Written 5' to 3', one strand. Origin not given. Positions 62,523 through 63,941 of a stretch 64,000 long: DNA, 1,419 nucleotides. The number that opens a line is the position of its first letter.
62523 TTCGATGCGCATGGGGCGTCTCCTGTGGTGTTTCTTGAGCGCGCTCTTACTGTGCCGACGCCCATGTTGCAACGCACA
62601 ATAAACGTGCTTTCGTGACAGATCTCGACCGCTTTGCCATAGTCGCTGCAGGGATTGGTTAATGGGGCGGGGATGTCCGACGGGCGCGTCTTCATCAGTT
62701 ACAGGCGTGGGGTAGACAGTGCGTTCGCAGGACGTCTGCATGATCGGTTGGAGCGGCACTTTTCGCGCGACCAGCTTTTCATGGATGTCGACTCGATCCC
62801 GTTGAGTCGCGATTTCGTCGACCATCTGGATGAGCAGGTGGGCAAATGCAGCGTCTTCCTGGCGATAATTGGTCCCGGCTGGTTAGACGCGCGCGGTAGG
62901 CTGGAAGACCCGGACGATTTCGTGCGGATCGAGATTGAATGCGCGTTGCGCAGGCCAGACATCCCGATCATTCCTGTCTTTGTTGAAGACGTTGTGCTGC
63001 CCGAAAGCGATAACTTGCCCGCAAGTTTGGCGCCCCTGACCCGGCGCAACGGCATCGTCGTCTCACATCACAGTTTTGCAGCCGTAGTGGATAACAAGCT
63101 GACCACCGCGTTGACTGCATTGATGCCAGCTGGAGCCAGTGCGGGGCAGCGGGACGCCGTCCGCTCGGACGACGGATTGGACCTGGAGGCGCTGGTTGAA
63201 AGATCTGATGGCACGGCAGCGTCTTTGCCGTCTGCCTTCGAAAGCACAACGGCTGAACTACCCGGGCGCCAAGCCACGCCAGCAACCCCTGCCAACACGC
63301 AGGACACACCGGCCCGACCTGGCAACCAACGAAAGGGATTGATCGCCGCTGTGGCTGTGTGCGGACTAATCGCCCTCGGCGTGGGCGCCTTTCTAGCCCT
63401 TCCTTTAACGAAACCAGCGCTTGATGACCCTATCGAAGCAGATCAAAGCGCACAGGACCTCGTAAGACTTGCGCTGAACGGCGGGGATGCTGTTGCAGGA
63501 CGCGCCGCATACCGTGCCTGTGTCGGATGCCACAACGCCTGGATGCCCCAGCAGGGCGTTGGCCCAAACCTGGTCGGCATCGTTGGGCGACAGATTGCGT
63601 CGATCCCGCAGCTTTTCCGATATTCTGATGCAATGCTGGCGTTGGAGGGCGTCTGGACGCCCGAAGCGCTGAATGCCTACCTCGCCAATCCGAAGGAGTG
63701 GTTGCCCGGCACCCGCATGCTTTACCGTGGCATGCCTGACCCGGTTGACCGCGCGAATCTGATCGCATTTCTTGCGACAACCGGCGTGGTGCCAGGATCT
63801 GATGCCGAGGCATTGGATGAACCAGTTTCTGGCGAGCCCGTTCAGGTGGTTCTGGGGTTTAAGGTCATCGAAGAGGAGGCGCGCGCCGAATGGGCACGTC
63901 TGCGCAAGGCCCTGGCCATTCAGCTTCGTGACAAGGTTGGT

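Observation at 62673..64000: TIR - TM - cytochrome c - SPOR fusion: candidate transmembrane redox/cell-wall sensor driving a TIR domain (missing from the ORF track)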

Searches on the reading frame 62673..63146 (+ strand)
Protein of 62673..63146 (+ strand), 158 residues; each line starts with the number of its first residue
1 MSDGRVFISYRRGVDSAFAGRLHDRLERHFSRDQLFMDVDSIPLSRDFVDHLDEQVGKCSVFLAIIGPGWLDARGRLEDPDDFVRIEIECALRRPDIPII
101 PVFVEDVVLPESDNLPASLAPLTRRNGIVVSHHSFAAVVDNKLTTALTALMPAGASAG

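Call 24: search_solved_structures(query=window:62673-63146:+, max_evalue=10, show_alignments=4)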
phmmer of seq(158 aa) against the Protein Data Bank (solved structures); distinct sequences matched with E-value up to 10: 20.
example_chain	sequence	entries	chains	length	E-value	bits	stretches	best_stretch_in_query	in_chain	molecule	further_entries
9mw1_B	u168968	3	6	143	1.2e-08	38.5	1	5-140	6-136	NAD(+) hydrolase SARM1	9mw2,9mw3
9tzw_A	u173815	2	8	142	1.2e-08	38.5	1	5-140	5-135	NAD(+) hydrolase SARM1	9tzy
10rb_A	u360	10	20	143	1.3e-08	38.4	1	6-140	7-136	NAD(+) hydrolase SARM1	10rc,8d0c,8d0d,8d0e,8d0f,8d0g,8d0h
10ra_A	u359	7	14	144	1.3e-08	38.4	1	5-140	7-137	Sterile alpha and TIR motif-containing protein 1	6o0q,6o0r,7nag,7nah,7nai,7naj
9hq0_A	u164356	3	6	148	1.4e-08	38.2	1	5-140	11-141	NAD(+) hydrolase SARM1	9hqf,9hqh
6o0v_A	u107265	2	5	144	1.5e-08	38.1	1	5-140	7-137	Sterile alpha and TIR motif-containing protein 1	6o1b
6o0u_A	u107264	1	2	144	2e-07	34.5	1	5-133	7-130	Sterile alpha and TIR motif-containing protein 1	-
6wpk_A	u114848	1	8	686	2.7e-07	34.1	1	6-140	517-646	NAD(+) hydrolase SARM1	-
7ld0_A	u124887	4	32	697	2.7e-07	34.1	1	6-140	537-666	NAD(+) hydrolase SARM1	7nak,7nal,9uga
7djt_A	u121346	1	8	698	2.7e-07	34.1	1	6-140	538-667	NAD(+) hydrolase SARM1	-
7knq_A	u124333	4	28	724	2.9e-07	34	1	6-140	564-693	NAD(+) hydrolase SARM1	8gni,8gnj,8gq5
9l2d_A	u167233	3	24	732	2.9e-07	34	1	6-140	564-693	NAD(+) hydrolase SARM1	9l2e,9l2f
7cm5_A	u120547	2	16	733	2.9e-07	34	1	6-140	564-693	NAD(+) hydrolase SARM1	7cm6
9l2g_A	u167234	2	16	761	3e-07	33.9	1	6-140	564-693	NAD(+) hydrolase SARM1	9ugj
7anw_A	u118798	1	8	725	7.5e-07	32.6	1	6-140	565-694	NAD(+) hydrolase SARM1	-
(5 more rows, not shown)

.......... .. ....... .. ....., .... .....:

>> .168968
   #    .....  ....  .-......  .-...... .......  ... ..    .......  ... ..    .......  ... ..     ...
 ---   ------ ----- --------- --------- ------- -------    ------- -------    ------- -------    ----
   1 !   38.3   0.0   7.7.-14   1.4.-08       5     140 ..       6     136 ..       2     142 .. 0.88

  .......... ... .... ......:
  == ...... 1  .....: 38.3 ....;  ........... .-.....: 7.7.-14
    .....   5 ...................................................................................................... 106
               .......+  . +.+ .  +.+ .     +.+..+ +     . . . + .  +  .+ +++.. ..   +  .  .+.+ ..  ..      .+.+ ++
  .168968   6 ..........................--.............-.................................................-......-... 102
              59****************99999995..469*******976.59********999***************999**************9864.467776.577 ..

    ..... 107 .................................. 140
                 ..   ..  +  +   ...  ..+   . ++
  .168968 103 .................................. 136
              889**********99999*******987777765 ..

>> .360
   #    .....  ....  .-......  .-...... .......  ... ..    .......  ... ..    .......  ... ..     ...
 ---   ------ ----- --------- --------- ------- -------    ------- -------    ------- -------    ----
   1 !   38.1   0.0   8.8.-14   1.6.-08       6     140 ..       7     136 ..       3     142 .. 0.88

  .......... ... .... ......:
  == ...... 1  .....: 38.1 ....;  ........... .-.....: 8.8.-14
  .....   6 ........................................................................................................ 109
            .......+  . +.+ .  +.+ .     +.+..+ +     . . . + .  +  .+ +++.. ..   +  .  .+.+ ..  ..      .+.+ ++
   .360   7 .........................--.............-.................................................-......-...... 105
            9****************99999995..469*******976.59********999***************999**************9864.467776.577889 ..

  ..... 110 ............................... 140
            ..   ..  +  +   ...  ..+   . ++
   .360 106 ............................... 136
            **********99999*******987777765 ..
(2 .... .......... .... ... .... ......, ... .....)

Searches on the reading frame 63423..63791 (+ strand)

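Call 10: search_protein_families(library=pfam, proteins=[window:63423-63791:+], max_evalue=10)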
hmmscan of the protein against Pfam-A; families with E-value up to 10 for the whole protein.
seq(123 aa): 2 families
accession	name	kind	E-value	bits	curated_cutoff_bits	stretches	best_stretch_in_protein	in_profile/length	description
PF00034.26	Cytochrom_C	-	0.0038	19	21.3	1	24-120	2-89/90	Cytochrome c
PF13442.11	Cytochrome_CBB3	-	0.01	16.6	27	1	25-81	5-59/68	Cytochrome C oxidase, cbb3-type, subunit III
